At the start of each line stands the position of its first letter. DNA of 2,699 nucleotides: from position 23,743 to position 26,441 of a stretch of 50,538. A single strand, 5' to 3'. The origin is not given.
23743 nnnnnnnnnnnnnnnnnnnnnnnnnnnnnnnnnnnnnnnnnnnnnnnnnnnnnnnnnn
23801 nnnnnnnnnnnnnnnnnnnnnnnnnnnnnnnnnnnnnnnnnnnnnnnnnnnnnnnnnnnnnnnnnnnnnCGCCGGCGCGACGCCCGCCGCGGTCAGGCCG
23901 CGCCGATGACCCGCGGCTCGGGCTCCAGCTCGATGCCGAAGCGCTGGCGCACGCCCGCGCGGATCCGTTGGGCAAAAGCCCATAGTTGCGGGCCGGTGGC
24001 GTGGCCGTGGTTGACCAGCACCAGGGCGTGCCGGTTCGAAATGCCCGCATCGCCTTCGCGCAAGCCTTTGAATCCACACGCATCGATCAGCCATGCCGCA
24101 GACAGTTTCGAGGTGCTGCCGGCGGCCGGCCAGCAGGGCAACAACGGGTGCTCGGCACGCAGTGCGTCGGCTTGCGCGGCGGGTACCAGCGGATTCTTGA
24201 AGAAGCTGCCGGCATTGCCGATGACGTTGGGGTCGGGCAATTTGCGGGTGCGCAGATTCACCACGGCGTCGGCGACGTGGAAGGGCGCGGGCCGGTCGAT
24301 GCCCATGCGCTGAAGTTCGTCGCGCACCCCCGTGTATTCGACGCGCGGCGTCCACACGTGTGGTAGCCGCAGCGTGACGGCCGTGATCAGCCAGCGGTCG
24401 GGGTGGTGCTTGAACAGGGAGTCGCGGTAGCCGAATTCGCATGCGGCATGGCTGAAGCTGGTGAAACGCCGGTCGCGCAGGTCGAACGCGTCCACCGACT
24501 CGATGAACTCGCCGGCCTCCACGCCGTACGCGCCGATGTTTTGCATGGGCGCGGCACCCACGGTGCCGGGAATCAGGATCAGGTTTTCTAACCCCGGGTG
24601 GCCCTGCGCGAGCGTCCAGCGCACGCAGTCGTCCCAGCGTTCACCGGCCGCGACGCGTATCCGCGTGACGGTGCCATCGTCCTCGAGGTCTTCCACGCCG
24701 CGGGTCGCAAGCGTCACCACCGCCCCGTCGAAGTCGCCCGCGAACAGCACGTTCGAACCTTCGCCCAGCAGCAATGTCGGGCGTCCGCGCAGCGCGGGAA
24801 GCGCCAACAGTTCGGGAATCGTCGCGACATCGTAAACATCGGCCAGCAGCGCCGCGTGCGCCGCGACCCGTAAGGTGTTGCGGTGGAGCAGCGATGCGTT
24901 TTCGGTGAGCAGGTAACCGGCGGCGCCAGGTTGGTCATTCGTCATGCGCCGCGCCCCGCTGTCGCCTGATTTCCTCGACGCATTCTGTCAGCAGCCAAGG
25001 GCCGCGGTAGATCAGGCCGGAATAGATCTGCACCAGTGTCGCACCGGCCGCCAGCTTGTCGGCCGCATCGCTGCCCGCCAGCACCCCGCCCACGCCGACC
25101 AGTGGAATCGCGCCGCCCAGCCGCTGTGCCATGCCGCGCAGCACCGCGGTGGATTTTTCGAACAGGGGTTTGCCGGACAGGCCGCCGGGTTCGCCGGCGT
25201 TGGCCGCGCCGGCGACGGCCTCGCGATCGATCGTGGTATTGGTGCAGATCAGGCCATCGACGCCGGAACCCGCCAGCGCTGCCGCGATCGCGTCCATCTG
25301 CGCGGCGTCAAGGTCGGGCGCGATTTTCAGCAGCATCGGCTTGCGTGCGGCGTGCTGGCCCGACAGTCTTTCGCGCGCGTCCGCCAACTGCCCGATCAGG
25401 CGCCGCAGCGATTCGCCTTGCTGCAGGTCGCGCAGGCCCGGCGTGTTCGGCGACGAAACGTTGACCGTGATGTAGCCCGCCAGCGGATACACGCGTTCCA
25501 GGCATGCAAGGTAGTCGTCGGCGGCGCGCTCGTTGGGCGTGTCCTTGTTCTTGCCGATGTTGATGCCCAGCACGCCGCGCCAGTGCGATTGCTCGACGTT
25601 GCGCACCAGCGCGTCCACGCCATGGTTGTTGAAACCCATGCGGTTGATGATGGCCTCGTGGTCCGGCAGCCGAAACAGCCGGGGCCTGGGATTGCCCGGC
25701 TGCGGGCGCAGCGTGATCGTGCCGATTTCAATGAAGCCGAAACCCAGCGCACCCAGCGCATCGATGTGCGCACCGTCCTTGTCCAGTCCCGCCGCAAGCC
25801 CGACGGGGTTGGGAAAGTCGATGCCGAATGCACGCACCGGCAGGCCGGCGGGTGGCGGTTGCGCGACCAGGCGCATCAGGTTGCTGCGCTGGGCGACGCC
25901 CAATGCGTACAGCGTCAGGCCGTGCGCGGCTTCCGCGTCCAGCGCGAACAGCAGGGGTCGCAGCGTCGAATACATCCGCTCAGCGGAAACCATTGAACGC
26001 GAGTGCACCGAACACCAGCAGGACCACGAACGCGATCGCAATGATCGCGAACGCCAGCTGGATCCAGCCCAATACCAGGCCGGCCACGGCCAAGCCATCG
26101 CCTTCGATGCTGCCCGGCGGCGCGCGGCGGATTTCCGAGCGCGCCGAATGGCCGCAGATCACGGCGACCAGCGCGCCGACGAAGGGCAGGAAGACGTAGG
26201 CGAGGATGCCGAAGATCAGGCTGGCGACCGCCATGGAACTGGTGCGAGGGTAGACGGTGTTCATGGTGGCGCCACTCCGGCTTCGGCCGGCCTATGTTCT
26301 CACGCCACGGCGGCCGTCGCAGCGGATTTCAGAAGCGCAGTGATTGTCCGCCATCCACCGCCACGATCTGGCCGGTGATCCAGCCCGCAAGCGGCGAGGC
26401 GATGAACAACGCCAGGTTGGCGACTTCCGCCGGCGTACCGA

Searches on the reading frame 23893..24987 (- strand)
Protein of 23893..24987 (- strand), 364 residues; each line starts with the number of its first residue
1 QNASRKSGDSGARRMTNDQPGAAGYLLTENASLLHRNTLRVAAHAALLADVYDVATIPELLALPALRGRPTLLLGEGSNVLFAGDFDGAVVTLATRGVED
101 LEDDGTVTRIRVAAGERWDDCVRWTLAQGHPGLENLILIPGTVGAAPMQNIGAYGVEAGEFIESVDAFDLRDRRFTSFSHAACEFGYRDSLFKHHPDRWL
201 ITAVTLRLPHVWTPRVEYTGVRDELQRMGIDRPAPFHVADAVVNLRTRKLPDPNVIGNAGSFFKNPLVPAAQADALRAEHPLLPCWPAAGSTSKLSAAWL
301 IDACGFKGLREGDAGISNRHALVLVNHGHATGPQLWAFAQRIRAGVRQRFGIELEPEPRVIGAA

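Call 37: search_protein_families(library=pfam, proteins=[window:23893-24987:-], max_evalue=0.1)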
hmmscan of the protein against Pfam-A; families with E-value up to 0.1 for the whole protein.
window:23893-24987:- (364 aa): 2 families
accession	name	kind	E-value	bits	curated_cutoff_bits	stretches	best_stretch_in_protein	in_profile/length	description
PF02873.21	MurB_C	-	1.3e-28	99.5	27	1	238-361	2-99/99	UDP-N-acetylenolpyruvoylglucosamine reductase, C-terminal domain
PF01565.28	FAD_binding_4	-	1.6e-15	57.5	26.4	1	53-169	9-130/139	FAD binding domain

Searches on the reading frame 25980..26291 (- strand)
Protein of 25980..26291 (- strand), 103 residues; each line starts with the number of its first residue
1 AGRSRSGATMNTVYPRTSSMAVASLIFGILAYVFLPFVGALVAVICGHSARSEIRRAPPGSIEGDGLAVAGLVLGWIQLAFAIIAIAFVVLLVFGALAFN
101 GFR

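Call 37: search_protein_families(library=pfam, proteins=[window:25980-26291:-], max_evalue=0.1)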
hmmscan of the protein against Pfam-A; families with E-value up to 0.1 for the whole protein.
window:25980-26291:- (103 aa): 1 family
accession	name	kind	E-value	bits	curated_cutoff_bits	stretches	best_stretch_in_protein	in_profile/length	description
PF13828.11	DUF4190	-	3.5e-19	68.8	35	1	20-85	1-62/62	Domain of unknown function (DUF4190)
